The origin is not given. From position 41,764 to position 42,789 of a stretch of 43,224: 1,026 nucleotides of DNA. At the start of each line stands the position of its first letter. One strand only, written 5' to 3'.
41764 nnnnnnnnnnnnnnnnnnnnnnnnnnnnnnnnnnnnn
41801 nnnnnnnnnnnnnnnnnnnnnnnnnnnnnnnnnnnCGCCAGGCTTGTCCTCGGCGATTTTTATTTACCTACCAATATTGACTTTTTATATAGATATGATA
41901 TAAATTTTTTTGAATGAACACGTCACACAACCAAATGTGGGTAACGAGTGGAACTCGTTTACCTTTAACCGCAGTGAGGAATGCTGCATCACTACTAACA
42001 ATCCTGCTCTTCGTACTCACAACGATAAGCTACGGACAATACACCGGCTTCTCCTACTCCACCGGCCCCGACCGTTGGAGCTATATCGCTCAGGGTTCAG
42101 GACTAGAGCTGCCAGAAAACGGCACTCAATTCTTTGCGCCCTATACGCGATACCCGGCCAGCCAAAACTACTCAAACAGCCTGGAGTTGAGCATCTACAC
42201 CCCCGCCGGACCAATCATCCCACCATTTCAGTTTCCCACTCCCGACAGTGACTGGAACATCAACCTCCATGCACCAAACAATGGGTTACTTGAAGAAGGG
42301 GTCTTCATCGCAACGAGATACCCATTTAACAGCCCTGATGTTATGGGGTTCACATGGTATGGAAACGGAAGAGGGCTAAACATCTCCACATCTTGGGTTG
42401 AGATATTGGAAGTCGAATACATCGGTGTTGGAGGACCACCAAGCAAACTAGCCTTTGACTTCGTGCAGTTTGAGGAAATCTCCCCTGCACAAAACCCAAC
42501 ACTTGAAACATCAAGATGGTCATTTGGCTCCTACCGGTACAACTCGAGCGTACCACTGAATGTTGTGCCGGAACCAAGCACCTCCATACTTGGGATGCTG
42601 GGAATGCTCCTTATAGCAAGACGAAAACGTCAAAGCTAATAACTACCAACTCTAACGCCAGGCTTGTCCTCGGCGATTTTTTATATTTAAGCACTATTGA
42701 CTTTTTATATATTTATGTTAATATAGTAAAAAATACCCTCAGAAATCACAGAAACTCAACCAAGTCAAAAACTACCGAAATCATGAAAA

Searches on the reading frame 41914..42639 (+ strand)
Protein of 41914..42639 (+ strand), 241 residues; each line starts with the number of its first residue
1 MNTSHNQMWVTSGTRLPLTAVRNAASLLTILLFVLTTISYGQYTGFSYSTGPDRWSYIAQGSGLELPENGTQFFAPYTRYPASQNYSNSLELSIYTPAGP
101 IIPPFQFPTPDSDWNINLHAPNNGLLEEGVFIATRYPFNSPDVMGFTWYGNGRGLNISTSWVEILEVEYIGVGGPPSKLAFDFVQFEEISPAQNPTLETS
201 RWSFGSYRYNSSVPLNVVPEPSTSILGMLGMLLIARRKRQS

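Call 4: search_protein_families(library=ncbifam, proteins=[window:41914-42636:+], max_evalue=10)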
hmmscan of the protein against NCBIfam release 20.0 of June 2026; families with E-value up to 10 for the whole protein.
window:41914-42636:+ (241 aa): 3 families
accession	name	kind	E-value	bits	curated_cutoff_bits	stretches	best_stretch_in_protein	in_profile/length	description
NF038129.1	PEP_NF038129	equivalog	0.0031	17.4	65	1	199-239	152-192/194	NF038129 family PEP-CTERM protein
TIGR02595.1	PEP_CTERM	domain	0.0042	17.8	16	1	218-240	1-23/24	PEP-CTERM sorting domain-containing protein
NF038120.1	PEP_CTERM_QFxxD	subfamily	0.018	14.9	80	1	215-240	190-215/215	NF038120 family PEP-CTERM protein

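Call 5: search_protein_families(library=pfam, proteins=[window:41914-42636:+], max_evalue=10)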
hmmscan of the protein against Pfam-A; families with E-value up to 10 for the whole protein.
window:41914-42636:+ (241 aa): 1 family
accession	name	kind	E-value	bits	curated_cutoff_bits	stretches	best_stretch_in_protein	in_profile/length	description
PF07589.16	PEP-CTERM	-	0.00016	22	20.7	1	218-239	2-24/24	PEP-CTERM motif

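Call 11: find_encoding_contigs(protein=window:41914-42639:+, flank=10000, max_places=10)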
Protein window:41914-42639:+ (241 aa): no gene with exactly this product is on record in the collection.

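Call 21: find_homologous_proteins(query=window:41914-42636:+, max_evalue=0.001)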
Query window:41914-42636:+ (241 aa): 4 proteins with E <= 0.001 among 351 candidates.
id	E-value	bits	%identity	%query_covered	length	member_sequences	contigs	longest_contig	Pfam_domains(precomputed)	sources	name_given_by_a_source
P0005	4.6e-159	545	100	100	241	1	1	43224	-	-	-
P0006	3.5e-37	146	40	92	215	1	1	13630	-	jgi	jgi:hypothetical protein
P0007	1.1e-32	132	42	88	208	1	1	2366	PF07589.17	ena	-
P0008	3.8e-25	107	38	90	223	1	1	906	PF07589.17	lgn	-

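Call 22: find_encoding_contigs(protein=P0006, flank=10000, max_places=4)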
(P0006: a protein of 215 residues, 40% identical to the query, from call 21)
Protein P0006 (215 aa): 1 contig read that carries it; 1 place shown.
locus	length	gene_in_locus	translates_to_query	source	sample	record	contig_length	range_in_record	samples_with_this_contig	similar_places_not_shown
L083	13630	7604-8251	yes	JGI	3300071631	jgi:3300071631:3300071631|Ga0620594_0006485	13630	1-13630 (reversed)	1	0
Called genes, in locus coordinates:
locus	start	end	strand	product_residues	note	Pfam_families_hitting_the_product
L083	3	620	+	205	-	?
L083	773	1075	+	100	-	-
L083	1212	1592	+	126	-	-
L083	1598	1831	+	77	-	-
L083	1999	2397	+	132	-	-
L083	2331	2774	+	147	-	-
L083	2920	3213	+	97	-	-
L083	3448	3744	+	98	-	-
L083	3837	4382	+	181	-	PF00300:His_Phos_1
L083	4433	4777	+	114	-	-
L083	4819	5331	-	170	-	PF01625:PMSR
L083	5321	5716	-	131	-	PF01641:SelR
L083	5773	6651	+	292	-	PF02557:VanY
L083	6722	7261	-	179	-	-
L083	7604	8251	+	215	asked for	-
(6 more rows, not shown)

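Call 23: find_encoding_contigs(protein=P0007, flank=10000, max_places=4)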
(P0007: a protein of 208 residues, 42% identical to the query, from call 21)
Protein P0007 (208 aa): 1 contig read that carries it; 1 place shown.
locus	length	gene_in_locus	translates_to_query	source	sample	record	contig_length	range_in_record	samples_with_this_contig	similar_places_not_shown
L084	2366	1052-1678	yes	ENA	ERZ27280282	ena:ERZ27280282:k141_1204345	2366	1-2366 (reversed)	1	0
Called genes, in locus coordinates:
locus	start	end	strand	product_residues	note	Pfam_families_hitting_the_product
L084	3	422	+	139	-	?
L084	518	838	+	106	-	-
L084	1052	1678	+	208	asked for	PF07589:PEP_exosort_dom (weak)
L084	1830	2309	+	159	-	-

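Call 44: find_related_loci(query=A1, collection=metagenome_contigs, flank=10000)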
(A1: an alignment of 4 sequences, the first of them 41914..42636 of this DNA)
Query A1 (241 aa) in metagenome_contigs; peptide patterns used: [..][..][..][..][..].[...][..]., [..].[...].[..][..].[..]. (x = any residue, [..] = any of these).
536 stretches matched a pattern; 1 encode a relative of the query (tblastn E <= 1e-3); 1 distinct loci.
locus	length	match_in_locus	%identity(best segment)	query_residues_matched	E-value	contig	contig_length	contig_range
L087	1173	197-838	32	26-239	3e-29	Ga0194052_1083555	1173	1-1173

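Call 68: search_dna_similar(query=window:41914-42636:+, collection=plasmids, mode=protein, max_evalue=0.001, max_rows=10)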
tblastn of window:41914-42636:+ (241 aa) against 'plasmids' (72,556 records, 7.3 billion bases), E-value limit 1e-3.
Records with a match: 1; places in all: 1; records where one place covers at least 80% of the query: 0.
Best place of each record, by identity: <60% 1.
By first word of the organism name: Simkania 1.
By predicted mobility (MOB-suite, as given by PLSDB): conjugative 1.
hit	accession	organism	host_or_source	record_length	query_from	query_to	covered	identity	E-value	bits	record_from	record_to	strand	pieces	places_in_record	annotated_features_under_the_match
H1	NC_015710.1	Simkania negevensis Z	-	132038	114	215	42%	37.1%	4e-4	49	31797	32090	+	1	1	hypothetical protein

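Call 70: get_annotated_region(hit=H1, flank=3000)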
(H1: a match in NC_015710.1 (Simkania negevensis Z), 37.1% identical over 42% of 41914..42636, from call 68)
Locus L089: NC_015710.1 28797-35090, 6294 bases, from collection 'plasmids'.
description: Simkania negevensis Z plasmid pSn, complete sequence
organism: Simkania negevensis Z (NCBI taxid 331113)
taxonomy: Bacteria; Chlamydiota; Chlamydiia; Parachlamydiales; Simkaniaceae; Simkania; Simkania negevensis; Simkania negevensis Z
host: -; source: -; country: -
typing (MOB-suite, as given by PLSDB): conjugative; relaxase MOBQ; mating-pair formation MPF_F
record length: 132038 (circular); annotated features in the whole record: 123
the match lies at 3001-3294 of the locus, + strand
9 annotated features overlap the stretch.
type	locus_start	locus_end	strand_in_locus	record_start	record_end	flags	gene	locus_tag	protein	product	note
CDS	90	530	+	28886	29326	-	-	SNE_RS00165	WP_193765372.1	hypothetical protein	-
CDS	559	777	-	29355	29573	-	-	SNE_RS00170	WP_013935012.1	hypothetical protein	-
CDS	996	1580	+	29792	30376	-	-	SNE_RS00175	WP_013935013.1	recombinase family protein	GO:0006310 - DNA recombination [Evidence IEA]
CDS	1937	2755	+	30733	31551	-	-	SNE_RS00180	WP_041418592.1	hypothetical protein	-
CDS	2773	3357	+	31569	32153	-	-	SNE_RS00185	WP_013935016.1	hypothetical protein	-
CDS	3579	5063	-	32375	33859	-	ltrA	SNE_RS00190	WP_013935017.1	group II intron reverse transcriptase/maturase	GO:0000373 - Group II intron splicing [Evidence IEA]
CDS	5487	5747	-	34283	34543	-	-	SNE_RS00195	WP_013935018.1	hypothetical protein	-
CDS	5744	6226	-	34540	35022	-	-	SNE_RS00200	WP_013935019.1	disulfide bond formation protein B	GO:0006457 - protein folding [Evidence IEA]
CDS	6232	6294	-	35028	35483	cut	traD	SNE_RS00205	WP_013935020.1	conjugal transfer protein TraD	-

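Call 78: predict_structure(alignment_id=A1)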
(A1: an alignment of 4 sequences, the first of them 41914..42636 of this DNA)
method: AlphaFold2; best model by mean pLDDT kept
length: 241 residues; sequences in the alignment: 4
mean_pLDDT: 51.5   pTM: 0.52
mean pLDDT of the five models: 51.5, 40.3, 37.1, 36.6, 36.5
residues with pLDDT >= 90: 0; 70-90: 31; 50-70: 78; < 50: 132
segments of 3 or more residues with pLDDT < 50: 1-10, 12-16, 29-57, 59-87, 96-113, 137-139, 151-156, 188-200, 217-224, 234-241
pLDDT, mean of each block of 10 residues (from residue 1): 42 49 50 44 41 41 38 36 43 51 40 62 74 56 64 49 77 68 61 38 63 56 52 44 35
secondary structure, 60 per line:
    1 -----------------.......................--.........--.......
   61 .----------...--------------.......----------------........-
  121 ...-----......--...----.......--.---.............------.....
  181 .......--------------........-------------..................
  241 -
elements in order: H18-40 E43-51 E54-61 E72-74 E89-95 E112-119 E129-134 E144-150 E157-169 E176-187 E202-209 H223-240

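Call 80: fold_search(model_id=the predicted structure, library=pdb)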
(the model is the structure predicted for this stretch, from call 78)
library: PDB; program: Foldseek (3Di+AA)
matches with E <= 10: 174; with E <= 0.001: 0
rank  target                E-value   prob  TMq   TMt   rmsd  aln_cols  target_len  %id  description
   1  5zx9                  1.0e-01  0.14  0.16  0.21  13.7       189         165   13  Crystal structure of apo form fibronectin-binding protein Apa from Mycobacterium tuberculosis (released 2019-05-29)
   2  5zxa                  3.6e-01  0.07  0.15  0.19  14.3       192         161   12  Crystal structure of fibronectin-binding protein Apa mutant from Mycobacterium tuberculosis (released 2019-05-29)
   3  8oj6_B                5.8e-01  0.04  0.13  0.12  16.4       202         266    9  HSV-1 DNA polymerase-processivity factor complex in pre-translocation state (released 2024-04-03)
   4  9xps_3                6.9e-01  0.02  0.12  0.11  24.4       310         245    8  The neck structure of the Phage Phikz (released 2026-02-11)
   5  7lbm_r                6.9e-01  0.01  0.10  0.04  25.4       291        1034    8  Structure of the human Mediator-bound transcription pre-initiation complex (released 2021-03-24)
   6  6ymn_BBB              8.2e-01  0.02  0.12  0.13  19.2       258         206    9  Crystal structure of the Diels Alderase AbmU from Streptomyces koyangensis (released 2021-04-21)
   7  4kr4_A                1.0e+00  0.03  0.13  0.10  17.5       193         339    5  Salmonella typhi OmpF complex with Ampicillin (released 2014-05-28)
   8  2fwv                  1.1e+00  0.05  0.18  0.21  15.1       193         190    9  Crystal Structure of Rv0813 (released 2006-08-03)
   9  4n4b                  1.1e+00  0.02  0.13  0.11  19.0       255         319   10  Crystal Structure of the alpha-L-arabinofuranosidase PaAbf62A from Podospora anserina (released 2014-01-15)
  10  2gjg                  1.1e+00  0.01  0.10  0.10  26.3       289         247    7  CRYSTAL STRUCTURE OF A PILZ-CONTAINING PROTEIN (PP4397) FROM PSEUDOMONAS PUTIDA KT2440 AT 2.25 A RESOLUTION (released 2006-04-25)
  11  5g23_B                1.2e+00  0.02  0.12  0.14  18.3       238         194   10  Type IV-like pilin TTHA1219 from Thermus thermophilus (released 2016-09-14)
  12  6ymn_DDD              1.2e+00  0.02  0.12  0.13  19.0       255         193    9  Crystal structure of the Diels Alderase AbmU from Streptomyces koyangensis (released 2021-04-21)
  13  4k3a_A                1.4e+00  0.01  0.11  0.05  19.3       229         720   13  The structure of a glycoside hydrolase family 81 endo-[beta]-1,3-glucanase (released 2013-10-02)
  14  5g23_A                1.5e+00  0.02  0.12  0.14  17.9       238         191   10  Type IV-like pilin TTHA1219 from Thermus thermophilus (released 2016-09-14)
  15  3fdc_B                1.5e+00  0.08  0.22  0.37  11.8       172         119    9  Crystal Structure of Avidin (released 2009-12-01)
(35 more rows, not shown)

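Call 83: search_protein_families(library=ncbifam, proteins=[P0006, P0007, P0008], max_evalue=1)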
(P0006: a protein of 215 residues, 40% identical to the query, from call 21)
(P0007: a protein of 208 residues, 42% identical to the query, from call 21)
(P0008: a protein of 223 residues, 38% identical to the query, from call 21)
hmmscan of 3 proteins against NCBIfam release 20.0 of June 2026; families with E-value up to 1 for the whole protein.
P0006 (215 aa): 3 families
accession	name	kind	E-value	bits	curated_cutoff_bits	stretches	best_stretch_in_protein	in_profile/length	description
NF038126.1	PEP_CTERM_FxDxF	subfamily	0.00091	19.5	50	1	179-201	138-158/165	FxDxF family PEP-CTERM protein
TIGR02595.1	PEP_CTERM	domain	0.0033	18.2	16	1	185-208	1-20/24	PEP-CTERM sorting domain-containing protein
NF038125.1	PEP_CTERM_THxN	subfamily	0.23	11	85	1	165-200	202-238/246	THxN family PEP-CTERM protein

P0007 (208 aa): 12 families
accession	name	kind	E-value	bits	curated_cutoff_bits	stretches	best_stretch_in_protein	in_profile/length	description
TIGR02595.1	PEP_CTERM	domain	6.3e-07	29.8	16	1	186-208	1-23/24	PEP-CTERM sorting domain-containing protein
NF038125.1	PEP_CTERM_THxN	subfamily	0.00022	20.9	85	1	178-208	215-246/246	THxN family PEP-CTERM protein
NF041538.1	PEP_EDSA_1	subfamily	0.00076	19.2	100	1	182-208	282-307/307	EDSAP-1 family PEP-CTERM protein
NF033554.9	floc_PepA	equivalog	0.0011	18.8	80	1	185-208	236-260/261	flocculation-associated PEP-CTERM protein PepA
NF038120.1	PEP_CTERM_QFxxD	subfamily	0.0012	18.8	80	1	184-207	191-213/215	NF038120 family PEP-CTERM protein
NF038129.1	PEP_NF038129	equivalog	0.0019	18.1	65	1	176-207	161-192/194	NF038129 family PEP-CTERM protein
NF041927.1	Xrt_dep_XDP1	equivalog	0.0027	17.7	125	1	182-208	215-242/242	exosortase-dependent surface protein XDP1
NF033947.0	PEP-cistern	hypoth_equivalog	0.0037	17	60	1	172-208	163-195/195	cistern family PEP-CTERM protein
NF038126.1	PEP_CTERM_FxDxF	subfamily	0.0053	17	50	1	177-204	136-160/165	FxDxF family PEP-CTERM protein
NF038118.1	PEP_CTERM_CCXG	equivalog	0.019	14.6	90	1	174-207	163-197/199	CCXG family PEP-CTERM protein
NF038119.1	PEP_CTERM_MHFG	equivalog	0.02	15.2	100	1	175-207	225-257/260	MHFG family PEP-CTERM protein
NF038130.1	PEP_NF038130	equivalog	0.13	11.9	60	1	173-205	250-282/283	NF038130 family PEP-CTERM protein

P0008 (223 aa): 9 families
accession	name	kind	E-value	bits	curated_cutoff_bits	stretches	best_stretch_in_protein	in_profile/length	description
NF041538.1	PEP_EDSA_1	subfamily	7.8e-05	22.5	100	1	183-219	270-307/307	EDSAP-1 family PEP-CTERM protein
NF041927.1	Xrt_dep_XDP1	equivalog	0.00093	19.2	125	1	182-219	205-242/242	exosortase-dependent surface protein XDP1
NF038129.1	PEP_NF038129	equivalog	0.0017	18.2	65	1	189-219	167-194/194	NF038129 family PEP-CTERM protein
NF038120.1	PEP_CTERM_QFxxD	subfamily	0.0029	17.5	80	1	194-219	190-215/215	NF038120 family PEP-CTERM protein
NF033554.9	floc_PepA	equivalog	0.005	16.7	80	1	182-220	223-261/261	flocculation-associated PEP-CTERM protein PepA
TIGR02595.1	PEP_CTERM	domain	0.011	16.6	16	1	197-219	1-23/24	PEP-CTERM sorting domain-containing protein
NF038125.1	PEP_CTERM_THxN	subfamily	0.03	13.9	85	1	195-219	219-246/246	THxN family PEP-CTERM protein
NF033947.0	PEP-cistern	hypoth_equivalog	0.043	13.5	60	1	180-219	157-195/195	cistern family PEP-CTERM protein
NF038126.1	PEP_CTERM_FxDxF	subfamily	0.049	13.9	50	1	194-218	139-165/165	FxDxF family PEP-CTERM protein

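Call 87: find_related_loci(query=A1, collection=viral_contigs, flank=8000)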
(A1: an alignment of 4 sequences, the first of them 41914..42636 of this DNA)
Query A1 (241 aa) in viral_contigs; peptide patterns used: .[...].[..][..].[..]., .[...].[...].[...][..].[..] (x = any residue, [..] = any of these).
81 stretches matched a pattern, but none encodes a relative of the query by tblastn (E <= 1e-3).
